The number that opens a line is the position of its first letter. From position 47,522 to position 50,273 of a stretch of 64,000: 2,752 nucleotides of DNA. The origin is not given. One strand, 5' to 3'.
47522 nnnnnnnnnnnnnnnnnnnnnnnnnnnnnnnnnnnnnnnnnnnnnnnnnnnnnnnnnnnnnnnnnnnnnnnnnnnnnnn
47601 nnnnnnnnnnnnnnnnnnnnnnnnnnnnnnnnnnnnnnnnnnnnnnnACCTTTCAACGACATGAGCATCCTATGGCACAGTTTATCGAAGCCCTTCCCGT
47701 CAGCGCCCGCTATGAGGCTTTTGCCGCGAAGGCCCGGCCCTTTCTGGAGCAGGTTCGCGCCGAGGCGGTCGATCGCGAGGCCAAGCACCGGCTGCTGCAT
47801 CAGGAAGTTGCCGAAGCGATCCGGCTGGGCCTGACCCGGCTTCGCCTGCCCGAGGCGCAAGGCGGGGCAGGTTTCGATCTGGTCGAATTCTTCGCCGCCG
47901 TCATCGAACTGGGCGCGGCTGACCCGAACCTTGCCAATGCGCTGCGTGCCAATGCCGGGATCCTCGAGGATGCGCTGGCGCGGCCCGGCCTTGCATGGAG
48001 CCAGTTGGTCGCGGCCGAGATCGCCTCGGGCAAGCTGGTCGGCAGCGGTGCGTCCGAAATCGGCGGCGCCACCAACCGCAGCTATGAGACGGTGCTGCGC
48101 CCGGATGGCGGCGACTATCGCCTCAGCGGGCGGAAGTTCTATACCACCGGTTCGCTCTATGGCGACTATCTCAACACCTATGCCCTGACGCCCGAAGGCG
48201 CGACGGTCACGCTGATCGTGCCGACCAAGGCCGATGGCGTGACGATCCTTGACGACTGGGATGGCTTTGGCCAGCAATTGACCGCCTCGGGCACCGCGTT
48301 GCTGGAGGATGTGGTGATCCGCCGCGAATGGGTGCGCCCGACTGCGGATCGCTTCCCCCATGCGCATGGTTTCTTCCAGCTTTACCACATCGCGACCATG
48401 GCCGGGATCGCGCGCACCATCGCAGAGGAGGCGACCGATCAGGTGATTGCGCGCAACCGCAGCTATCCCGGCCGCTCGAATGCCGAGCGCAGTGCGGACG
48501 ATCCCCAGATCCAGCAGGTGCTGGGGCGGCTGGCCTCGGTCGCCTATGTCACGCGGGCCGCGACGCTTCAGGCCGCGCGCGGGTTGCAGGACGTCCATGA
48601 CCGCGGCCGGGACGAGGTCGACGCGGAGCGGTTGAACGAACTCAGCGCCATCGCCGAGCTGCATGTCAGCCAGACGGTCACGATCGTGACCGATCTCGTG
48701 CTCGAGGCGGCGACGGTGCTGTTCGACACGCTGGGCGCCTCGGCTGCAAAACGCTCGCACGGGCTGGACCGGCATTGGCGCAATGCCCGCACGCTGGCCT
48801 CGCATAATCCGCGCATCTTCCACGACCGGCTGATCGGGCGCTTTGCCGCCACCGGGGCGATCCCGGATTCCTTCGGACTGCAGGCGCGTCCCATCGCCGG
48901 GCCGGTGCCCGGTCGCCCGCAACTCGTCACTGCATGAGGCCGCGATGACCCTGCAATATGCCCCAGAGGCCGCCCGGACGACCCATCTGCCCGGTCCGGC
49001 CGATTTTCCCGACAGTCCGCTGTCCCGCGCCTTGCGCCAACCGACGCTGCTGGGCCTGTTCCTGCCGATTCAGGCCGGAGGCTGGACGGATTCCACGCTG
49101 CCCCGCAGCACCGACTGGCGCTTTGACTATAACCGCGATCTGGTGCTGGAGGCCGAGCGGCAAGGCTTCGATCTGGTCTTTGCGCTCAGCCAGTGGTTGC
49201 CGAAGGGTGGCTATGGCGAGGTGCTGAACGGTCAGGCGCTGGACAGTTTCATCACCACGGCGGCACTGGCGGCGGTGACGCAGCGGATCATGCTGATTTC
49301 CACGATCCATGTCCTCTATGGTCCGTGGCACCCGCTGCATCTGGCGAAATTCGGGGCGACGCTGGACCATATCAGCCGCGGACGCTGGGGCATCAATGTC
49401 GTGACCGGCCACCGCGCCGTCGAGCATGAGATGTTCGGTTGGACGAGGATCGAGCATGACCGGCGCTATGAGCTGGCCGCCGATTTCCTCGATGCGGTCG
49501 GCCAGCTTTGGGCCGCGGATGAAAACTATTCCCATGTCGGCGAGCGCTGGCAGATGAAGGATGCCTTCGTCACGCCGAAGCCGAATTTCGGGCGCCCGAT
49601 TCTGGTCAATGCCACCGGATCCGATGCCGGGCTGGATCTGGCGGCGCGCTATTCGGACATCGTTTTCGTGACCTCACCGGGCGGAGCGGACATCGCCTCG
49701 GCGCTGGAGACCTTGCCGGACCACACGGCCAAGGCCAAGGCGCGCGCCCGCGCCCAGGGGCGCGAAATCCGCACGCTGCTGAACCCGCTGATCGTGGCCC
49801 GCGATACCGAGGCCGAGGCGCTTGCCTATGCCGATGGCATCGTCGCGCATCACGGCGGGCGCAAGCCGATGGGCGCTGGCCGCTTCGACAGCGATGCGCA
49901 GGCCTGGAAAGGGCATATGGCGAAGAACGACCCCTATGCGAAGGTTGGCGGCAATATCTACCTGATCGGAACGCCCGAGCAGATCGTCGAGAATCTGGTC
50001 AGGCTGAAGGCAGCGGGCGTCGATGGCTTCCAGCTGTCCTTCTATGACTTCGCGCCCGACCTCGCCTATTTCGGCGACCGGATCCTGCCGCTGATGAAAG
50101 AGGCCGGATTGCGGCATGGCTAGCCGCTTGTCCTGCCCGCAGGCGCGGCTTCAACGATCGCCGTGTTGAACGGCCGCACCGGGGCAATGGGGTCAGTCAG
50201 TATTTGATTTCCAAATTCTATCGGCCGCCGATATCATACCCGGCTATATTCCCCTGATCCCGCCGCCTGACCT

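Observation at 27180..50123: ~23 kb organosulfur-scavenging supercluster with multiplied 4S-like (DszA/B/C-type) enzymes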

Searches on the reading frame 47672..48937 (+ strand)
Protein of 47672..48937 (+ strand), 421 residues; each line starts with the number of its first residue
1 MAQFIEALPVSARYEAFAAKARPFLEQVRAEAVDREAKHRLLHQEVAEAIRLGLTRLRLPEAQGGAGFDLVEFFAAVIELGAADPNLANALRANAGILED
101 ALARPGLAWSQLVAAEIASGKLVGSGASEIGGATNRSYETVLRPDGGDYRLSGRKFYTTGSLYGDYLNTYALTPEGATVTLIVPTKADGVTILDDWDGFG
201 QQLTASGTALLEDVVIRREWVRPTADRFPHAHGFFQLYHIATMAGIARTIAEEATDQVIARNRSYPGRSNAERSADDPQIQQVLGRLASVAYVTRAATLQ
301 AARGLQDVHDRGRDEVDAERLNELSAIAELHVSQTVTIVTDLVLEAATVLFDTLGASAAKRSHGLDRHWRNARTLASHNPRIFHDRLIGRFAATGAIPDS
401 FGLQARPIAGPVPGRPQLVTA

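Call 5: search_protein_families(library=pfam, proteins=[window:47672-48937:+])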
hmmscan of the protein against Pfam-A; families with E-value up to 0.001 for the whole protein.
window:47672-48937:+ (421 aa): 3 families
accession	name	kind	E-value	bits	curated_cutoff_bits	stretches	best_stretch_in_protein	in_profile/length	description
PF08028.16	Acyl-CoA_dh_2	-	5e-11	43.5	22.7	1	239-378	3-129/134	Acyl-CoA dehydrogenase, C-terminal domain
PF02771.21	Acyl-CoA_dh_N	-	6.9e-09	36.5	22.9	1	14-104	4-95/113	Acyl-CoA dehydrogenase, N-terminal domain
PF02770.24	Acyl-CoA_dh_M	-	5.1e-07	30.2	33.3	1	131-214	9-97/97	Acyl-CoA dehydrogenase, middle domain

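Call 7: search_protein_families(library=ncbifam, proteins=[window:47672-48937:+], max_evalue=0.00001)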
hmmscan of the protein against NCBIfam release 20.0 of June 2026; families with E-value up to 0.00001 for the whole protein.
window:47672-48937:+ (421 aa): 6 families
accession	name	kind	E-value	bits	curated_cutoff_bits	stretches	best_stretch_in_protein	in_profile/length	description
TIGR04022.1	sulfur_SfnB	equivalog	3.8e-65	220.3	430.9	1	20-399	13-386/391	SfnB family sulfur acquisition oxidoreductase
NF043015.1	DibenthMonoxDszC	equivalog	6.4e-27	94.4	850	1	15-392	16-403/415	dibenzothiophene monooxygenase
NF045629.1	monooxsub_HsaA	equivalog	5.9e-10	38.4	450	1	22-378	5-357/383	3-hydroxy-9,10-secoandrosta-1,3,5(10)-triene-9,17-dione monooxygenase oxygenase subunit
NF049984.1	Rv1679_FadE16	equivalog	7.1e-09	35.4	600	1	23-307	7-295/371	Rv1679 family acyl-CoA dehydrogenase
NF053553.1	prodigi_MBC_PigA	equivalog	1.8e-06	27.3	500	1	23-216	18-221/381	prodigiosin MBC biosynthesis dehydrogenase PigA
NF042972.1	AcrlCoAredClosAcrC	equivalog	3.2e-06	26.1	640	1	27-345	25-335/378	acryloyl-CoA reductase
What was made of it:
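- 47672..48937 (+): C3: divergent SfnB/DszC-like ACAD-fold monooxygenase. TIGR04022 220 bits, below 431 (call 7).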

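Call 28: search_solved_structures(query=window:47672-48937:+, max_evalue=1e-10)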
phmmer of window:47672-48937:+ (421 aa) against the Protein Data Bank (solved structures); distinct sequences matched with E-value up to 1e-10: 9.
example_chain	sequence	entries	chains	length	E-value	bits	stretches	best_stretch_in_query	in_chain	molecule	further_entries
5xb8_A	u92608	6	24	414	1e-24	90.6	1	48-394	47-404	Thermophilic dibenzothiophene desulfurization enzyme C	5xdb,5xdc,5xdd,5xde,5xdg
8cda_A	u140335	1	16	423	3.1e-24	89.1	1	28-400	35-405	Probable monooxygenase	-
4doy_A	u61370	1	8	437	2.5e-20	76.2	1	18-398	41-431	Dibenzothiophene desulfurization enzyme C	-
3x0x_A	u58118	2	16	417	2.9e-20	76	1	18-398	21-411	DszC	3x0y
4jek_A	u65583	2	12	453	2.9e-20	76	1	18-398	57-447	Dibenzothiophene desulfurization enzyme C | DszC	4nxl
6u76_A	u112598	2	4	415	1.2e-16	64.1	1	27-398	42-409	methanesulfinate monooxygenase | Putative dehydrogenase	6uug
7xp7_A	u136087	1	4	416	1.7e-15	60.3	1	51-374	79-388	Cyclohexanecarboxyl-CoA dehydrogenase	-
5gj7_A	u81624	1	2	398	1.8e-11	47.1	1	44-382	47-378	Acyl-CoA dehydrogenase type 2 domain protein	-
5z8t_A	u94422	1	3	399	2e-11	46.9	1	44-385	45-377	Acyl-CoA dehydrogenase type 2 domain protein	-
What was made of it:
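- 47672..48937 (+): Nearest structure is TdsC 5XB8 at 91 bits (call 28).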

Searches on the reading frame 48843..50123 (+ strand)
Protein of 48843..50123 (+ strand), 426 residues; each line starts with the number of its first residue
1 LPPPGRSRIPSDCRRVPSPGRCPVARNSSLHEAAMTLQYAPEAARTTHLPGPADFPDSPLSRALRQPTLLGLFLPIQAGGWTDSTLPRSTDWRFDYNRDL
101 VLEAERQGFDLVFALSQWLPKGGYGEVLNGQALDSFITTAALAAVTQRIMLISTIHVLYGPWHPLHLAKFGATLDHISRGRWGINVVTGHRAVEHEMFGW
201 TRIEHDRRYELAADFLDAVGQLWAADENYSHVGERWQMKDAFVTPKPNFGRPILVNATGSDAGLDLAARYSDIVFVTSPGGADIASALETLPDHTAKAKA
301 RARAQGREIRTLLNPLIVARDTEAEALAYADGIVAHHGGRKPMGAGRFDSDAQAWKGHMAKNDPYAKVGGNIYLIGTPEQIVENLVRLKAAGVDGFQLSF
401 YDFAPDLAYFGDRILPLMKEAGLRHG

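Call 5: search_protein_families(library=pfam, proteins=[window:48843-50123:+])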
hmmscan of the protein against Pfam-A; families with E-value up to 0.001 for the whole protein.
window:48843-50123:+ (426 aa): 1 family
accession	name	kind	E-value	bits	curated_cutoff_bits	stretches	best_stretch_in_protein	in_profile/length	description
PF00296.26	Bac_luciferase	-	8e-53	180.3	27.9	1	70-394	3-313/314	Luciferase-like monooxygenase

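Call 7: search_protein_families(library=ncbifam, proteins=[window:48843-50123:+], max_evalue=0.00001)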
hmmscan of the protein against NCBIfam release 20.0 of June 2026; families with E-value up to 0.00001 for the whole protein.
window:48843-50123:+ (426 aa): 18 families
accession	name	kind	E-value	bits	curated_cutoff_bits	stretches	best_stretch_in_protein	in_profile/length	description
TIGR04021.1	LLM_DMSO2_sfnG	equivalog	2.1e-58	198.4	382.95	1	74-421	7-348/350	dimethylsulfone monooxygenase SfnG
TIGR03860.1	FMN_nitrolo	subfamily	2.3e-43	148.6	279.7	2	77-224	11-161/422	NtaA/DmoA family FMN-dependent monooxygenase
TIGR03612.1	RutA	equivalog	1.1e-42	146.8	498.3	1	70-419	3-350/355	pyrimidine utilization protein A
TIGR03619.1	F420_Rv2161c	subfamily_domain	1.3e-26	93.7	166.9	1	104-310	7-217/247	TIGR03619 family F420-dependent LLM class oxidoreductase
TIGR03565.1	alk_sulf_monoox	equivalog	6.6e-25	87.9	518.2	1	131-336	50-246/346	FMNH2-dependent alkanesulfonate monooxygenase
NF001939.1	PRK00719.1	subfamily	5.7e-24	84.6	510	1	132-336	52-246/373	alkanesulfonate monooxygenase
TIGR03560.1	F420_Rv1855c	subfamily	1.2e-23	84.1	231.4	1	95-299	13-216/227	TIGR03560 family F420-dependent LLM class oxidoreductase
TIGR03571.1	lucif_BA3436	subfamily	1.3e-19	70.6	303.9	1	70-255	13-186/304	TIGR03571 family LLM class oxidoreductase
TIGR03621.1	F420_MSMEG_2516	subfamily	2.2e-12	46.7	213.15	1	136-388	43-268/295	TIGR03621 family F420-dependent LLM class oxidoreductase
TIGR03557.1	F420_G6P_family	subfamily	5.6e-12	45.4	210.4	1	103-281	21-192/316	TIGR03557 family F420-dependent LLM class oxidoreductase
TIGR04020.1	seco_metab_LLM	subfamily_domain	7.3e-11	41.8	244.45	1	129-271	47-185/341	MupA/Atu3671 family FMN-dependent luciferase-like monooxygenase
TIGR03564.1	F420_MSMEG_4879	subfamily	5.3e-10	39.4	234.25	1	131-305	22-189/265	TIGR03564 family F420-dependent LLM class oxidoreductase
TIGR03856.1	F420_MSMEG_2906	subfamily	1e-09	38.3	243.7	1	93-277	14-177/249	LLM class F420-dependent oxidoreductase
NF002619.0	PRK02271.1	equivalog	1.5e-07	31.1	276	1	133-335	40-231/329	5,10-methylenetetrahydromethanopterin reductase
TIGR04465.1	ArgArg_F420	equivalog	4.1e-07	29.4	470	1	103-310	68-260/364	F420-dependent hydroxymycolic acid dehydrogenase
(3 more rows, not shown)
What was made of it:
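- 48945..50123 (+): G: SfnG/RutA-like LLM. TIGR04021 198 bits, below 383 (call 7).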

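Call 29: search_solved_structures(query=window:48945-50120:+, max_evalue=1e-10)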
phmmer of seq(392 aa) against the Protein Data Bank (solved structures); distinct sequences matched with E-value up to 1e-10: 22.
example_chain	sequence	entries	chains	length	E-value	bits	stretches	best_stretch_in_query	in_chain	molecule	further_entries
8t0u_A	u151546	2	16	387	3e-46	161.5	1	31-387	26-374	FMNH(2)-dependent dimethylsulfone monooxygenase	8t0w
5wan_A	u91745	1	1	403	7.4e-34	120.7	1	35-385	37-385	Pyrimidine monooxygenase RutA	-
6sgl_AAA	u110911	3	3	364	1e-33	120.3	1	36-385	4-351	Pyrimidine monooxygenase RutA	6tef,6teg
6sgg_AAA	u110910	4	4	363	1.1e-33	120.1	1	36-385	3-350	Pyrimidine monooxygenase RutA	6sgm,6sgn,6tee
3rao_A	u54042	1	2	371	3.8e-26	95.3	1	36-385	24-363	Putative Luciferase-like Monooxygenase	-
5tlc_A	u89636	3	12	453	1.8e-22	83.2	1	65-191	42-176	Dibenzothiophene desulfurization enzyme A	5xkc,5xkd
7e36_B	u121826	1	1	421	2.7e-22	82.6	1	46-290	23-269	FMN-dependent oxidoreductase (Nitrilotriacetate monooxygenase family)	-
5w48_A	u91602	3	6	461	4.8e-18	68.7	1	59-190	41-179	Riboflavin Lyase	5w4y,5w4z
3b9n_A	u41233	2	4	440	1.2e-17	67.3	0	100-191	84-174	Alkane monooxygenase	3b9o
3sdo_A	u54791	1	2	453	1.5e-17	67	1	45-196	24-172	Nitrilotriacetate monooxygenase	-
8vw6_A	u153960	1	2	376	1.8e-17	66.7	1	46-384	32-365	Alkanesulfonate monooxygenase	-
7olf_A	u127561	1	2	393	2.6e-17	66.2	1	60-391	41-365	Methanesulfonate sulfonatase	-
7jv3_A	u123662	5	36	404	5.9e-17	65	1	96-386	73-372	Alkanesulfonate monooxygenase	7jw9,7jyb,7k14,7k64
7oh2_A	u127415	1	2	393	1.7e-16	63.6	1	97-391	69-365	Alkanesulfonate monooxygenase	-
6lr1_A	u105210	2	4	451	4.1e-14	55.7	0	60-192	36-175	Hexachlorobenzene oxidative dehalogenase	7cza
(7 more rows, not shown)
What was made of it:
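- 48945..50123 (+): Nearest structures are dimethylsulfone monooxygenase 8T0U at 161 bits and RutA at 120 (call 29).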
